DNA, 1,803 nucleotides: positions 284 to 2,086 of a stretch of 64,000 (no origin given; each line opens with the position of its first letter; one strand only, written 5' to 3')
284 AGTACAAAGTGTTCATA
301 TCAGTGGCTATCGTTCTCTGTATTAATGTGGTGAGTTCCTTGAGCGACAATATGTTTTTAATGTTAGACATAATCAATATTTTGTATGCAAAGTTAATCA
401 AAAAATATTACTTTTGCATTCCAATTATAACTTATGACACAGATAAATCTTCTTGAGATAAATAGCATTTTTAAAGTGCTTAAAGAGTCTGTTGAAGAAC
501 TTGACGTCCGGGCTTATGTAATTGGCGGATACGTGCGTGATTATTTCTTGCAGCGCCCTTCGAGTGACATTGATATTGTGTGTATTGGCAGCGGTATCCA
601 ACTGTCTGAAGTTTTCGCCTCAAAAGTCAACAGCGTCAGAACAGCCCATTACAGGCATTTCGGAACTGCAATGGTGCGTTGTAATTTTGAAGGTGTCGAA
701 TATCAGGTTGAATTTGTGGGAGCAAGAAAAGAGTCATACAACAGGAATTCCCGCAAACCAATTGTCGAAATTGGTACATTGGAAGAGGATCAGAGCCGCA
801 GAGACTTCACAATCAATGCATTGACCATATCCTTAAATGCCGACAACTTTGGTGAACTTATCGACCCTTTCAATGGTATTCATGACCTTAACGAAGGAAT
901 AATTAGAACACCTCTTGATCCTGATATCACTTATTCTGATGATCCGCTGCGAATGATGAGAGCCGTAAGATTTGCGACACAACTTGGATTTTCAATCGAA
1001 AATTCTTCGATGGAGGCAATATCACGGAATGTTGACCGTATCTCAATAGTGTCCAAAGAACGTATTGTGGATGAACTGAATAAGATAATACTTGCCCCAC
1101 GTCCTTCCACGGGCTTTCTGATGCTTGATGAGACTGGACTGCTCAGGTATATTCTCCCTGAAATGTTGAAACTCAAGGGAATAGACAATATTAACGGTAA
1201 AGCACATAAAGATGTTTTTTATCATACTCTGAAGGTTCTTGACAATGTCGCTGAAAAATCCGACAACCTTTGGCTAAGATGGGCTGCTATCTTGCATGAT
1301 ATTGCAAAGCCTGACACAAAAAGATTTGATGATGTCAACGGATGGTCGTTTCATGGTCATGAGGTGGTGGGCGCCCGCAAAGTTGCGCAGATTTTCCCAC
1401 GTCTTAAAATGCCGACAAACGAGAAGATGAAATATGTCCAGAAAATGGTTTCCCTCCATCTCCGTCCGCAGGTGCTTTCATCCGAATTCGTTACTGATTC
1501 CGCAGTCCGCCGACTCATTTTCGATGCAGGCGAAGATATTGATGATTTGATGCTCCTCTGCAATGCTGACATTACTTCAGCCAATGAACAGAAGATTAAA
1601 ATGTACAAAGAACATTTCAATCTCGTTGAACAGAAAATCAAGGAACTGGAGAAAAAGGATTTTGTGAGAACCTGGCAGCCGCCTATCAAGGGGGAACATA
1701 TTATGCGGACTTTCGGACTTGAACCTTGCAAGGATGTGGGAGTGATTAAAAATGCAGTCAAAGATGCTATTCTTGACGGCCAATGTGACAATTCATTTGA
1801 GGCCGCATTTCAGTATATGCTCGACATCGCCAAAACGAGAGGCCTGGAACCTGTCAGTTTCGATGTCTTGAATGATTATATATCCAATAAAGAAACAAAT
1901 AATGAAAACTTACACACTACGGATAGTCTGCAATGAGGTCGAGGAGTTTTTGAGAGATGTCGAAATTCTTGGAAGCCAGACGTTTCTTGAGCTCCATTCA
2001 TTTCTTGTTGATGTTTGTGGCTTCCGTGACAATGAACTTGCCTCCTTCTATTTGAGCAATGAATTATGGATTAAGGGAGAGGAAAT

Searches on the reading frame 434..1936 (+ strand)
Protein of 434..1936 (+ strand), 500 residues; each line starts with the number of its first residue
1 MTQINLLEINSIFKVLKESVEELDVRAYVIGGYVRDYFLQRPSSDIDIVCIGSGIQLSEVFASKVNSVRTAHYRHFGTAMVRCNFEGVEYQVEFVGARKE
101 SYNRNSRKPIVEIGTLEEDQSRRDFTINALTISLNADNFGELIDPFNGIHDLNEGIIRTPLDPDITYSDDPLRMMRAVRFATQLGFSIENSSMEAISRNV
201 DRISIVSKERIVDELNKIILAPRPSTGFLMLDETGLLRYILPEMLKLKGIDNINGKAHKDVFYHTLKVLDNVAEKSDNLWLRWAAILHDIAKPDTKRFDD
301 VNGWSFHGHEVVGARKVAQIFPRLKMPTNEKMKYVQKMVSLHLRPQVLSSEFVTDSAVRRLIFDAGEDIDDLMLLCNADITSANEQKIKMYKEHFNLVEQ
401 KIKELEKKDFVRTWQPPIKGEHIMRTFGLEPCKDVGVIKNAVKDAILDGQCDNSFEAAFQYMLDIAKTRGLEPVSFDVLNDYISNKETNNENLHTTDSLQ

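Call 12: find_encoding_contigs(protein=window:434-1936:+, flank=10000, max_places=6)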
Protein window:434-1936:+ (500 aa): 19 contigs read that carry it; 6 places shown.
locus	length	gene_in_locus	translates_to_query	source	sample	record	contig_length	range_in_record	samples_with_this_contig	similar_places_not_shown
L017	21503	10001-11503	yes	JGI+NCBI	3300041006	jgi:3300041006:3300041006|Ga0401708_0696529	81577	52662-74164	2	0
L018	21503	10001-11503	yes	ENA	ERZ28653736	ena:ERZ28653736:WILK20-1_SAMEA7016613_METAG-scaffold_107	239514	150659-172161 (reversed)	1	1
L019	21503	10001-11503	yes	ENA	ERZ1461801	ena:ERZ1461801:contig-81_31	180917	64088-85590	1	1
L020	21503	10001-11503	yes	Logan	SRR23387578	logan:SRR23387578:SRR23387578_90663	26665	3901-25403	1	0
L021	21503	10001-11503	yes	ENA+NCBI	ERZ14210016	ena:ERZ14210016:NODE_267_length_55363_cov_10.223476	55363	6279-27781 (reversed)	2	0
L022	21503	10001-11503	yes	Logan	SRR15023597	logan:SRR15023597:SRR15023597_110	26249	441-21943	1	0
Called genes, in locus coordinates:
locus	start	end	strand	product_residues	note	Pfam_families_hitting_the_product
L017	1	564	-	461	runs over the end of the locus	PF00890:FAD_binding_2 (faint), PF01134:GIDA (weak), PF01266:DAO (faint), PF02737:3HCDH_N (faint), PF07992:Pyr_redox_2, PF13738:Pyr_redox_3, PF00070:Pyr_redox, PF02852:Pyr_redox_dim, +3 more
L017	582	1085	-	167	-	-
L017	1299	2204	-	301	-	PF00701:DHDPS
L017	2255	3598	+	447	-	PF01554:MatE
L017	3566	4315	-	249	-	PF01643:Acyl-ACP_TE, PF20791:Acyl-ACP_TE_C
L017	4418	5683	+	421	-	PF00155:Aminotran_1_2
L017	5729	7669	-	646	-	PF07719:TPR_2 (faint), PF00515:TPR_1 (faint), PF13181:TPR_8 (faint), PF13428:TPR_14 (faint)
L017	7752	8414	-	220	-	PF00005:ABC_tran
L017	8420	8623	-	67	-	PF02609:Exonuc_VII_S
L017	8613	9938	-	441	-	PF13742:tRNA_anti_2, PF02601:Exonuc_VII_L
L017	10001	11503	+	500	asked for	PF01743:PolyA_pol, PF12627:PolyA_pol_RNAbd, PF01966:HD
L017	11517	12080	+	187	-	PF07929:PRiA4_ORF3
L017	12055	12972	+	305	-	PF01745:IPT, PF01715:IPPT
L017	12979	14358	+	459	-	PF02310:B12-binding (weak), PF04055:Radical_SAM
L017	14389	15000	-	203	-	PF13709:DUF4159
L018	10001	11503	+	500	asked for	PF01743:PolyA_pol, PF12627:PolyA_pol_RNAbd, PF01966:HD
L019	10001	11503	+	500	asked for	PF01743:PolyA_pol, PF12627:PolyA_pol_RNAbd, PF01966:HD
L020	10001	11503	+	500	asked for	PF01743:PolyA_pol, PF12627:PolyA_pol_RNAbd, PF01966:HD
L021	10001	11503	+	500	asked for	PF01743:PolyA_pol, PF12627:PolyA_pol_RNAbd, PF01966:HD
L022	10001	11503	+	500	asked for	PF01743:PolyA_pol, PF12627:PolyA_pol_RNAbd, PF01966:HD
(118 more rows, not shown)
